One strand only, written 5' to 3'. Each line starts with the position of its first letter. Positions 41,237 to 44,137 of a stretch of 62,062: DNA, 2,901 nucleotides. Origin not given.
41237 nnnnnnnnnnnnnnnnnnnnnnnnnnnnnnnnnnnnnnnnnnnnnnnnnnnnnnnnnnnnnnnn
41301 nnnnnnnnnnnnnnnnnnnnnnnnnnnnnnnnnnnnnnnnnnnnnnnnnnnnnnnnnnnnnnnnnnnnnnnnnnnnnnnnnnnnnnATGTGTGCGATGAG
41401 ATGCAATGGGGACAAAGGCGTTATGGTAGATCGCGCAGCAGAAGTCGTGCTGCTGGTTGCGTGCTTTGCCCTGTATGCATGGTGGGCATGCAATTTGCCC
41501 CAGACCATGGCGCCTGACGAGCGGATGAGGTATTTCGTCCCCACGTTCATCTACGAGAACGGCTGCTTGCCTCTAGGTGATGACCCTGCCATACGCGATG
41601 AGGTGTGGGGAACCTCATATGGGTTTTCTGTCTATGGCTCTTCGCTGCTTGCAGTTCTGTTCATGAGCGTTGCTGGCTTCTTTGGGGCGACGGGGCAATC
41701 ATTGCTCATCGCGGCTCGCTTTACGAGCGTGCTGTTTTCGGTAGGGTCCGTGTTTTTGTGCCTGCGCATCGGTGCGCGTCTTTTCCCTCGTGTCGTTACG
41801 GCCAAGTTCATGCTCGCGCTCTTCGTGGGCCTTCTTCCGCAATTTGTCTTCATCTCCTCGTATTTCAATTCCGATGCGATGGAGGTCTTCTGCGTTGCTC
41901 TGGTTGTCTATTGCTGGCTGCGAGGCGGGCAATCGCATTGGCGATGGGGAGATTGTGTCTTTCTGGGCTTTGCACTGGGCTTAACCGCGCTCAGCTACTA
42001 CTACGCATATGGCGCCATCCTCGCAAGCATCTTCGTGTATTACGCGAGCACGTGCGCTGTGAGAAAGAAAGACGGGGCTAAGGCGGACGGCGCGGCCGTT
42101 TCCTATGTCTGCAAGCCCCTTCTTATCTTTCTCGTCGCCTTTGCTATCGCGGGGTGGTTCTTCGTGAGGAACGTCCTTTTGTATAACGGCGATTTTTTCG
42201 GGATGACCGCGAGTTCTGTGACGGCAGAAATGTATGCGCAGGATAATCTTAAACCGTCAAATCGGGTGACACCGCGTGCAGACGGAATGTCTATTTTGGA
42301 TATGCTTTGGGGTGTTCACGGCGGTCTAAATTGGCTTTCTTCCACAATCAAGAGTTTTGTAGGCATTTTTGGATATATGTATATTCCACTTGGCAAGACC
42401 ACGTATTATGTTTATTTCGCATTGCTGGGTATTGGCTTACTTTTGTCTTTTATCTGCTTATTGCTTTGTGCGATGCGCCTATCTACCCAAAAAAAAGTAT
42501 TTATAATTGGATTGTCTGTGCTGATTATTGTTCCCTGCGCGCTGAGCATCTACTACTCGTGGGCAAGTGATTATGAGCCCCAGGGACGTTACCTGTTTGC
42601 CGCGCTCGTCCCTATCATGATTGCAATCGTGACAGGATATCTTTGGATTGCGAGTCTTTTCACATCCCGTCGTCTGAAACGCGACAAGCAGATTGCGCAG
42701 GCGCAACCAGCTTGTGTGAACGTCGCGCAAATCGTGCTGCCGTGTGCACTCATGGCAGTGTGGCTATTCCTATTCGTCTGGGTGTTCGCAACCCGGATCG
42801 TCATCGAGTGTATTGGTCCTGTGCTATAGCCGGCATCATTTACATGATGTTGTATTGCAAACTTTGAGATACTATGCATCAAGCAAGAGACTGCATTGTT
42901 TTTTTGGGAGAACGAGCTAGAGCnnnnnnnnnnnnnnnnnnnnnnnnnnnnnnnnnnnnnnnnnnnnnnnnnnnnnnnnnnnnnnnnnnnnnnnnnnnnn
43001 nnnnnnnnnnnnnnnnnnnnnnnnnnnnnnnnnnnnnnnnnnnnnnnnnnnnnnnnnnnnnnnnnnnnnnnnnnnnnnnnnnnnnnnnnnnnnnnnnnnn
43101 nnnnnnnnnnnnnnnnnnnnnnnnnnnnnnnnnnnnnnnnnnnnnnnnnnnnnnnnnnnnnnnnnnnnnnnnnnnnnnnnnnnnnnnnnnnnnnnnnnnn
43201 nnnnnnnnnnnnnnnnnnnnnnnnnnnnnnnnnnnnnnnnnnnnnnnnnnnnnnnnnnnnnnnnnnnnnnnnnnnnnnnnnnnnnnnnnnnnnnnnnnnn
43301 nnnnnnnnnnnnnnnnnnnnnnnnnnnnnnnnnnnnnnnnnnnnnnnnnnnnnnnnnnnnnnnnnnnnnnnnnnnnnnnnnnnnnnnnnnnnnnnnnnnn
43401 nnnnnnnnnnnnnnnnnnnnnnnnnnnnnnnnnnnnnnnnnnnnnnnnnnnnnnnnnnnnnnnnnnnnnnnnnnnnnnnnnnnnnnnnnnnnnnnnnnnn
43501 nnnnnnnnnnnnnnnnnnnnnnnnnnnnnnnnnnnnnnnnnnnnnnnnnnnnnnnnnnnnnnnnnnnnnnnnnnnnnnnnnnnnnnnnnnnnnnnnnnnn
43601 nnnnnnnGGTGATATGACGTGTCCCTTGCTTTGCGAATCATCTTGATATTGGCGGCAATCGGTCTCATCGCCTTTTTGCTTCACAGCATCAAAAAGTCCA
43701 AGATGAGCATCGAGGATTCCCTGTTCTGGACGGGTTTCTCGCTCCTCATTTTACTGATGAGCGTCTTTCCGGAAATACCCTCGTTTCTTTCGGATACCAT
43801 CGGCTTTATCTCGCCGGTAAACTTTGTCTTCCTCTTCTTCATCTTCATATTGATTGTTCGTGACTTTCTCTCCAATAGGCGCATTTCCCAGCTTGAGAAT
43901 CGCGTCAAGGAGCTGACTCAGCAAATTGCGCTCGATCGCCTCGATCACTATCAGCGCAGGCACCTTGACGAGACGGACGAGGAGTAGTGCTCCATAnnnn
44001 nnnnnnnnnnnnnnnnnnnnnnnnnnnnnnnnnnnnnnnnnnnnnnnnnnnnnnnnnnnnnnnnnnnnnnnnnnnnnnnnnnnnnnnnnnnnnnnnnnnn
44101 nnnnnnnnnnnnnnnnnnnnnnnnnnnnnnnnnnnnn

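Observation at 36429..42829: Arn-like gene set in a Gram-positive: aminotransferase + polyprenyl-P GT2 + SDR + ATP-grasp + paired small 4-TM proteins + ArnT/PMT-like GT-C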

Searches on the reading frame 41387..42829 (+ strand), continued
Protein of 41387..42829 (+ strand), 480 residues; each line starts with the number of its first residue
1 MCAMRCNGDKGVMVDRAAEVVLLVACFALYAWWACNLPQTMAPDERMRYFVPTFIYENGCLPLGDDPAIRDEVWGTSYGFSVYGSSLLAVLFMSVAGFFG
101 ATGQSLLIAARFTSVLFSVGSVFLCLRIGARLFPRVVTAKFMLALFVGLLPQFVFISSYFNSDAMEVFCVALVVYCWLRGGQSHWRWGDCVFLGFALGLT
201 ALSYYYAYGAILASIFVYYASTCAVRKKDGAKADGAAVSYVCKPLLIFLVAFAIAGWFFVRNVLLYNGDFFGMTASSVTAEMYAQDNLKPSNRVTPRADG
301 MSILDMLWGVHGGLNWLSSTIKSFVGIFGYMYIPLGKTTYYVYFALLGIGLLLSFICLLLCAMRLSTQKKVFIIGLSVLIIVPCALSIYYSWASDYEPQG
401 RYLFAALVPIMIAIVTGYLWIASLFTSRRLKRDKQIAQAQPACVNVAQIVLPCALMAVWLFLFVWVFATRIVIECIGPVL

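Call 33: predict_structure(alignment_id=A1)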
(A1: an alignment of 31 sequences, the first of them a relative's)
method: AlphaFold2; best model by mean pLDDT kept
length: 468 residues; sequences in the alignment: 31
mean_pLDDT: 92.0   pTM: 0.92
mean pLDDT of the five models: 92.0, 91.8, 91.4, 90.1, 90.0
residues with pLDDT >= 90: 393; 70-90: 49; 50-70: 12; < 50: 14
segments of 3 or more residues with pLDDT < 50: 418-431
pLDDT, mean of each block of 10 residues (from residue 1): 90 98 93 94 96 94 90 95 93 96 98 98 94 98 96 97 96 96 97 90 96 80 87 98 94 93 94 92 93 95 95 94 96 98 94 92 96 95 91 97 96 64 43 79 98 95 74
secondary structure, 60 per line:
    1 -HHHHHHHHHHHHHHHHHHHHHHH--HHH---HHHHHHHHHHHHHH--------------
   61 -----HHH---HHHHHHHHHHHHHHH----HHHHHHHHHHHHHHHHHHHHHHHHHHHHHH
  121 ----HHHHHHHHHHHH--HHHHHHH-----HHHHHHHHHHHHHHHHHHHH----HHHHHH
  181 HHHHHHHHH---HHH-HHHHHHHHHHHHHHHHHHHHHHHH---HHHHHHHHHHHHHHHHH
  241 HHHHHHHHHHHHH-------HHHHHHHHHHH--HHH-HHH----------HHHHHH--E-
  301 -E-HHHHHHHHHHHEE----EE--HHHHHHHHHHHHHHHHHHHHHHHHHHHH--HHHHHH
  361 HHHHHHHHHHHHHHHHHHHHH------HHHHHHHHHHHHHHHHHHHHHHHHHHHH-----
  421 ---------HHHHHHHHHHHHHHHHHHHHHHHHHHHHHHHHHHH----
elements in order: H2-24 H33-46 H72-86 H91-120 H125-136 H139-145 H151-170 H175-189 H197-220 H224-253 H261-271 H291-296 H304-314 H325-352 H355-381 H388-415 H430-464

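Call 36: fold_search(model_id=the predicted structure, library=pdb)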
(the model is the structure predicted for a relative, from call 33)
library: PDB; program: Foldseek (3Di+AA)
matches with E <= 10: 391; with E <= 0.001: 18
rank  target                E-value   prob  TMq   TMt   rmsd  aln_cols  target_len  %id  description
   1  9n9j_I                2.3e-07  1.00  0.51  0.37  13.6       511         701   16  Structure of a GRP94 folding intermediate engaged with a CCDC134- and FKBP11-bound secretory translocon (released 2025-11-19)
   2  8pn9_A                3.2e-07  1.00  0.53  0.40  14.3       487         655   15  Structure of human oligosaccharyltransferase OST-A complex bound to NGI-1 (released 2024-05-08)
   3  8b6l_I                1.5e-06  1.00  0.53  0.38  14.7       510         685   14  Subtomogram average of the human Sec61-TRAP-OSTA-translocon (released 2022-12-07)
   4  8agb_A                4.8e-06  1.00  0.51  0.39  13.9       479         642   12  Structure of yeast oligosaccharylransferase complex with lipid-linked oligosaccharide bound (released 2022-12-07)
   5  8age_A                5.4e-06  1.00  0.53  0.41  12.3       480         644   11  Structure of yeast oligosaccharylransferase complex with acceptor peptide bound (released 2022-12-07)
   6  8agc_A                7.5e-06  1.00  0.49  0.35  13.4       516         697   13  Structure of yeast oligosaccharylransferase complex with lipid-linked oligosaccharide and non-acceptor peptide bound (released 2022-12-07)
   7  7e9s_A                8.1e-06  1.00  0.55  0.33  10.6       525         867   13  Archaeal oligosaccharyltransferase AglB from Archaeoglobus fulgidus in complex with an inhibitory peptide and a dolich (released 2021-09-08)
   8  6s7t_A                9.9e-06  1.00  0.50  0.36  15.7       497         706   10  Cryo-EM structure of human oligosaccharyltransferase complex OST-B (released 2019-12-18)
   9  6ezn_F                1.6e-05  1.00  0.46  0.35  16.7       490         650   11  Cryo-EM structure of the yeast oligosaccharyltransferase (OST) complex (released 2018-01-17)
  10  7oci_F                1.8e-05  1.00  0.52  0.40  12.6       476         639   12  Cryo-EM structure of yeast Ost6p containing oligosaccharyltransferase complex (released 2022-02-16)
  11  5ezm                  6.0e-05  1.00  0.41  0.36  20.2       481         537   14  Crystal Structure of ArnT from Cupriavidus metallidurans in the apo state (released 2016-02-17)
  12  3waj                  6.7e-05  1.00  0.49  0.31  15.4       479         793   16  Crystal structure of the Archaeoglobus fulgidus oligosaccharyltransferase (O29867_ARCFU) complex with Zn and sulfate (released 2013-10-30)
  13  9i5k_A                7.3e-05  1.00  0.59  0.56   9.6       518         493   11  Structure of the Chaetomium thermophilum Pmt4 homodimer (C2 symmetry) (released 2025-12-24)
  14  6c26_A                1.1e-04  1.00  0.51  0.38  14.6       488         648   12  The Cryo-EM structure of a eukaryotic oligosaccharyl transferase complex (released 2018-01-31)
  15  9s6s_A                2.3e-04  1.00  0.52  0.46   6.7       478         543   13  Ternary cryo-EM structure of human ALG9 with Dol25-PP-GlcNAc2Man6, Dol25-P-Man and Fab (released 2026-03-18)
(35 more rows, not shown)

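Call 57: search_protein_families(library=ncbifam, proteins=[L074:7248-8279:+, L074:6211-7248:+, L021:6517-7485:+, L026:15452-16480:+, L032:12464-12898:-, L032:12922-14223:-, L052:12544-14361:+, L026:12804-13634:-, L051:7499-9907:+], max_evalue=0.001)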
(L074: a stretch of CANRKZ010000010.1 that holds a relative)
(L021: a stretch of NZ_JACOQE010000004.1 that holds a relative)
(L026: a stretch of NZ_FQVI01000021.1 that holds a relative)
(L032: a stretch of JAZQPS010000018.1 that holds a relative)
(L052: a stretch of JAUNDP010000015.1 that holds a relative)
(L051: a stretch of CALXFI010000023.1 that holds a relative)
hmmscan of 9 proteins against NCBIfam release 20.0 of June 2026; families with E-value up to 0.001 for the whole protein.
L074:7248-8279:+ (343 aa): 9 families
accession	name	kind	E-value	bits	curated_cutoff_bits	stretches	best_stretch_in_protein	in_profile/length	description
NF008687.0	PRK11706.1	equivalog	7.2e-23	80.9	375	1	19-155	60-195/375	dTDP-4-amino-4,6-dideoxygalactose transaminase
TIGR03588.1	PseC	equivalog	2.2e-21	76.2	423.5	1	11-200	49-229/380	UDP-4-amino-4,6-dideoxy-N-acetyl-beta-L-altrosamine transaminase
TIGR04181.1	NHT_00031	hypoth_equivalog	3.3e-21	75.6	420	1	14-156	54-211/359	LegC family aminotransferase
NF011936.0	PRK15407.1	equivalog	1.2e-20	73.7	423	1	27-162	110-245/440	lipopolysaccharide biosynthesis protein RfbH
TIGR04427.1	PLP_DesI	equivalog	1.9e-18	66.7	650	1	14-156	74-215/390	dTDP-4-dehydro-6-deoxyglucose aminotransferase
NF008658.2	PRK11658.1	equivalog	1.4e-16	60.2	631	1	14-156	55-197/379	UDP-4-amino-4-deoxy-L-arabinose aminotransferase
TIGR02379.1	ECA_wecE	subfamily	5.6e-16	58.3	434.85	1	23-155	64-196/376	dTDP-4-amino-4,6-dideoxy-D-glucose transaminase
NF005817.0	PRK07683.1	equivalog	1.9e-05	23.5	575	1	16-87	98-170/387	aminotransferase A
TIGR01977.1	am_tr_V_EF2568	hypoth_equivalog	0.00047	19.3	377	1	9-155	64-215/376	cysteine desulfurase family protein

L074:6211-7248:+ (345 aa): 30 families (the best 25 are shown)
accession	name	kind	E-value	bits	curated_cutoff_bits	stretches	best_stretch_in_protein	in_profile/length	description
TIGR01179.1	galE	equivalog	2.7e-28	98.8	262.3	1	12-329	1-328/332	UDP-glucose 4-epimerase GalE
TIGR01181.1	dTDP_gluc_dehyt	equivalog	4.1e-28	98.4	365.1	1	13-319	2-305/321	dTDP-glucose 4,6-dehydratase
TIGR04180.1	EDH_00030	hypoth_equivalog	1.7e-19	70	475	1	13-311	1-296/297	NAD-dependent 4,6-dehydratase LegB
TIGR02197.1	heptose_epim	equivalog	2.7e-18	66.2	274.6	1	13-286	1-271/316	ADP-glyceromanno-heptose 6-epimerase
TIGR02622.1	CDP_4_6_dhtase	equivalog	1.2e-17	64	278.45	1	10-331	4-335/352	CDP-glucose 4,6-dehydratase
NF047922.1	GDPFucSynFcl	equivalog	1.1e-16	61.2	500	1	12-323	4-300/308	GDP-L-fucose synthase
NF007490.0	PRK10084.1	subfamily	3.3e-14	52.6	649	1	13-339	3-347/361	dTDP-glucose 4,6-dehydratase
TIGR03466.1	HpnA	hypoth_equivalog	1.6e-12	46.9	367.65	1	13-175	3-163/327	hopanoid-associated sugar epimerase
NF042422.1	oxyalk_red_OleD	equivalog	2.8e-12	46.7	580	1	13-186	3-172/329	2-alkyl-3-oxoalkanoate reductase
NF041293.1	G6PDh_Azf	equivalog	3e-11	43.2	400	1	11-180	3-180/252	NAD-dependent glucose-6-phosphate dehydrogenase Azf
NF043036.1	ErythonDh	equivalog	2.2e-10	40.3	325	1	13-181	3-178/321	D-erythronate dehydrogenase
NF007956.0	PRK10675.1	subfamily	6.2e-10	38.7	394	1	13-164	3-161/338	UDP-glucose 4-epimerase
NF052578.1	StrlDmthSdmBMthl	equivalog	2.4e-09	37.4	600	1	13-163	3-151/328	sterol demethylase protein SdmB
TIGR01746.1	Thioester-redct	subfamily_domain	4.7e-09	35.9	213.35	1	65-180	79-193/371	thioester reductase domain-containing protein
NF042423.1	oxyalk_red_Shew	equivalog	3.4e-08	32.9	580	1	11-185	9-177/331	2-alkyl-3-oxoalkanoate reductase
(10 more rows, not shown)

L021:6517-7485:+ (322 aa): 0 families

L026:15452-16480:+ (342 aa): 0 families

L032:12464-12898:- (144 aa): 0 families

L032:12922-14223:- (433 aa): 4 families
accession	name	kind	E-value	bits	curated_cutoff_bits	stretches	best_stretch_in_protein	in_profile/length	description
NF007130.1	PRK09575.1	equivalog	1.4e-24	87.2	445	1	12-395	5-379/435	MATE family efflux transporter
TIGR00797.1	matE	subfamily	9.6e-22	77.4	147.4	1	23-400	3-368/396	MATE family efflux transporter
NF000217.1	MATE_multi_FepA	equivalog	2.5e-16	59.7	900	1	7-398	9-389/443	multidrug efflux MATE transporter FepA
NF052396.1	MATE_WgkD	equivalog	4.2e-07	29.3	510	1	40-373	29-352/428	tryglysin-associated MATE efflux transporter WgkD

L052:12544-14361:+ (605 aa): 24 families
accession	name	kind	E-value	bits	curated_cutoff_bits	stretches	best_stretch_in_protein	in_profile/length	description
TIGR03965.1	mycofact_glyco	equivalog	4.5e-35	121.4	280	2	331-551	73-281/467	mycofactocin biosynthesis glycosyltransferase MftF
NF047683.1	TeichurnBiosyTuaG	equivalog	3e-30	105.7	400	2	77-204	7-132/252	teichuronic acid biosynthesis protein TuaG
NF038299.1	EPS_HpsN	equivalog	6.2e-30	104.3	425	2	332-581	1-249/317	hormogonium polysaccharide biosynthesis glycosyltransferase HpsN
TIGR03937.1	PgaC_IcaA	equivalog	1.1e-26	93.7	422.3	2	53-183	25-150/407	poly-beta-1,6-N-acetyl-D-glucosamine synthase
NF050050.1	ProtGlycPglI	equivalog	4.8e-25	88.6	500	2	77-191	3-116/306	GalNAc(5)-diNAcBac-PP-undecaprenol beta-1,3-glucosyltransferase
NF007482.0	PRK10073.1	equivalog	5.8e-22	78.1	423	2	76-204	6-131/334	glycosyltransferase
TIGR03111.1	glyc2_xrt_Gpos1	hypoth_equivalog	3e-21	75.7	363.95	2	64-186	37-159/439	TIGR03111 family XrtG-associated glycosyltransferase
NF007453.0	PRK10018.1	equivalog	7.4e-21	75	382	1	77-260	7-191/280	colanic acid biosynthesis glycosyltransferase WcaA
TIGR04017.1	WcaA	equivalog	2.6e-20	73.2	495.75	1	77-260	6-190/279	colanic acid biosynthesis glycosyltransferase WcaA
NF041875.1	EPS_EpsD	equivalog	2e-19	70.2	370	2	334-555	1-211/325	exopolysaccharide biosynthesis glycosyltransferase EpsD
TIGR04283.1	glyco_like_mftF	equivalog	7.6e-19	68.2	182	2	78-268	1-178/221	TIGR04283 family arsenosugar biosynthesis glycosyltransferase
NF053739.1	GlytfEpsEBac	equivalog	4.5e-17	61.9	450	1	77-274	2-201/265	glycosyltransferase EpsE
TIGR04242.1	nodulat_NodC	equivalog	1e-15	57.7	550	2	71-186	43-159/395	chitooligosaccharide synthase NodC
NF038302.1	EPS_HpsE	equivalog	6.8e-15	54.8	300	1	77-180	2-108/307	hormogonium polysaccharide biosynthesis glycosyltransferase HpsE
TIGR01556.1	rhamnosyltran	subfamily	1.3e-13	50.8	200.55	1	351-551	11-201/281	rhamnosyltransferase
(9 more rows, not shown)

L026:12804-13634:- (276 aa): 8 families
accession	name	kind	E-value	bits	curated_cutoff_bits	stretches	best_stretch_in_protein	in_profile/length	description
TIGR04416.1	group_II_RT_mat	equivalog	4.7e-56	190.4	300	1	2-199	151-353/353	group II intron reverse transcriptase/maturase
NF038233.2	retron_St85_RT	exception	2.6e-15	56.5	235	1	29-171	136-273/289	retron St85 family RNA-directed DNA polymerase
NF041747.1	Drt3a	equivalog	6.4e-15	55.4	200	1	5-147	143-300/412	antiviral reverse transcriptase Drt3a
NF041746.1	Drt2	equivalog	1e-13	51.3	390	1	25-128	218-331/416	antiviral reverse transcriptase Drt2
NF041749.1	Drt4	equivalog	3.9e-10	39.3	450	1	28-137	192-301/489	antiviral reverse transcriptase Drt4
NF042941.1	Retron_TIR_antiphage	equivalog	5.7e-07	28.7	600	1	28-86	137-200/464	TIR domain-containing anti-phage reverse transcriptase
NF038237.1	retron_Ec67_fus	exception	2.5e-06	26.3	450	1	31-103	161-247/572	retron Ec67 family RNA-directed DNA polymerase/endonuclease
NF041748.1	Drt3b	equivalog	0.00015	20.6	350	1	55-164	267-376/647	antiviral reverse transcriptase Drt3b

L051:7499-9907:+ (802 aa): 2 families
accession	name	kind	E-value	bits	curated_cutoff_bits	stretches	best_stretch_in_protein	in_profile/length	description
NF047590.1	GlcsyltransPgfM2Strep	equivalog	4.5e-15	54.9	1500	2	684-782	777-878/884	glycosyltransferase PgfM2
NF047589.1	GlcsyltransPgfM1Strep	equivalog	2e-12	46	1400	1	698-782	867-952/955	glycosyltransferase PgfM1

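Call 65: search_protein_families(library=ncbifam, proteins=[L006:8691-9647:-, L021:5585-6517:+, L074:8282-9241:+, L036:14274-15200:+, L010:821-1750:+, L004:4321-5286:+], max_evalue=1e-15)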
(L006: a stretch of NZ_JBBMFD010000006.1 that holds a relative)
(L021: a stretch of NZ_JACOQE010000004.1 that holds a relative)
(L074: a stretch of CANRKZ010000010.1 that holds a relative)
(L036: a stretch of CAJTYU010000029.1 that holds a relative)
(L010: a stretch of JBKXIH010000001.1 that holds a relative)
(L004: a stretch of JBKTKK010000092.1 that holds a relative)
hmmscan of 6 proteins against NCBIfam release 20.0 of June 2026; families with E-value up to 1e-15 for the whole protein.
L006:8691-9647:- (318 aa): 2 families
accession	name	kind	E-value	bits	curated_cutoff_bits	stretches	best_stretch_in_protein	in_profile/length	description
NF047588.1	GlcsyltransPgfSStrep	equivalog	4.6e-59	200.2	500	1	3-307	2-305/308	glycosyltransferase PgfS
NF007986.1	PRK10714.1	equivalog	1.7e-38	132.4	529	1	2-306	6-310/316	undecaprenyl-phosphate 4-deoxy-4-formamido-L-arabinose transferase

L021:5585-6517:+ (310 aa): 2 families
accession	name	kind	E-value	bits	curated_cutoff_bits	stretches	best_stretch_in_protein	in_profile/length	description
NF007986.1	PRK10714.1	equivalog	2.7e-54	184.3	529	1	4-306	8-310/316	undecaprenyl-phosphate 4-deoxy-4-formamido-L-arabinose transferase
NF047588.1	GlcsyltransPgfSStrep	equivalog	1.2e-49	169.2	500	1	5-306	4-304/308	glycosyltransferase PgfS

L074:8282-9241:+ (319 aa): 2 families
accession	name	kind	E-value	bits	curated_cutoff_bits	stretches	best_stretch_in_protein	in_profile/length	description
NF047588.1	GlcsyltransPgfSStrep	equivalog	5e-49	167.2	500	1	3-306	2-305/308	glycosyltransferase PgfS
NF007986.1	PRK10714.1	equivalog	3.5e-44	151.1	529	1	1-309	5-314/316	undecaprenyl-phosphate 4-deoxy-4-formamido-L-arabinose transferase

L036:14274-15200:+ (308 aa): 2 families
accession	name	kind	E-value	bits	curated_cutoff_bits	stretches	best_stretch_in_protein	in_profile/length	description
NF047588.1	GlcsyltransPgfSStrep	equivalog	1.5e-56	191.9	500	1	1-301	1-303/308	glycosyltransferase PgfS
NF007986.1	PRK10714.1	equivalog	1e-47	162.7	529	1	3-307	8-315/316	undecaprenyl-phosphate 4-deoxy-4-formamido-L-arabinose transferase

L010:821-1750:+ (309 aa): 2 families
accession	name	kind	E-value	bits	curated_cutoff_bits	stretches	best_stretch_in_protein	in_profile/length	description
NF047588.1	GlcsyltransPgfSStrep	equivalog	5.8e-64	216.2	500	1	1-302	1-304/308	glycosyltransferase PgfS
NF007986.1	PRK10714.1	equivalog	6.2e-52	176.6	529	1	3-303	8-311/316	undecaprenyl-phosphate 4-deoxy-4-formamido-L-arabinose transferase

L004:4321-5286:+ (321 aa): 2 families
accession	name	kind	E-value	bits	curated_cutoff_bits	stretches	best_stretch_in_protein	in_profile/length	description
NF047588.1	GlcsyltransPgfSStrep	equivalog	3.7e-58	197.2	500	1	3-305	2-305/308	glycosyltransferase PgfS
NF007986.1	PRK10714.1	equivalog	2.2e-44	151.8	529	1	1-302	5-308/316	undecaprenyl-phosphate 4-deoxy-4-formamido-L-arabinose transferase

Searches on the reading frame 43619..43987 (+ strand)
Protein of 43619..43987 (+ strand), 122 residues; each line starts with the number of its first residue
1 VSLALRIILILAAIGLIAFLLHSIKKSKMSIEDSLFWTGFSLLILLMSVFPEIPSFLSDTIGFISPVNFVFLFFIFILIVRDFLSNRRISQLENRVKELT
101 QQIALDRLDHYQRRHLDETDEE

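Call 4: search_protein_families(library=pfam, proteins=[window:43619-43987:+], max_evalue=0.01)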
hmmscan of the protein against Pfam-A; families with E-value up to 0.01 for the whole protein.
window:43619-43987:+ (122 aa): 1 family
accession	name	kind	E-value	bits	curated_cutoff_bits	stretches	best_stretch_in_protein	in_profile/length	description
PF10066.14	DUF2304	-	1.5e-27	96.4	25.5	1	5-107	2-104/106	Uncharacterized conserved protein (DUF2304)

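Call 5: search_protein_families(library=ncbifam, proteins=[window:43619-43987:+], max_evalue=0.01)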
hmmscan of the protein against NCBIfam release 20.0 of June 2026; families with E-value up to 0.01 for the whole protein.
window:43619-43987:+ (122 aa): 0 families
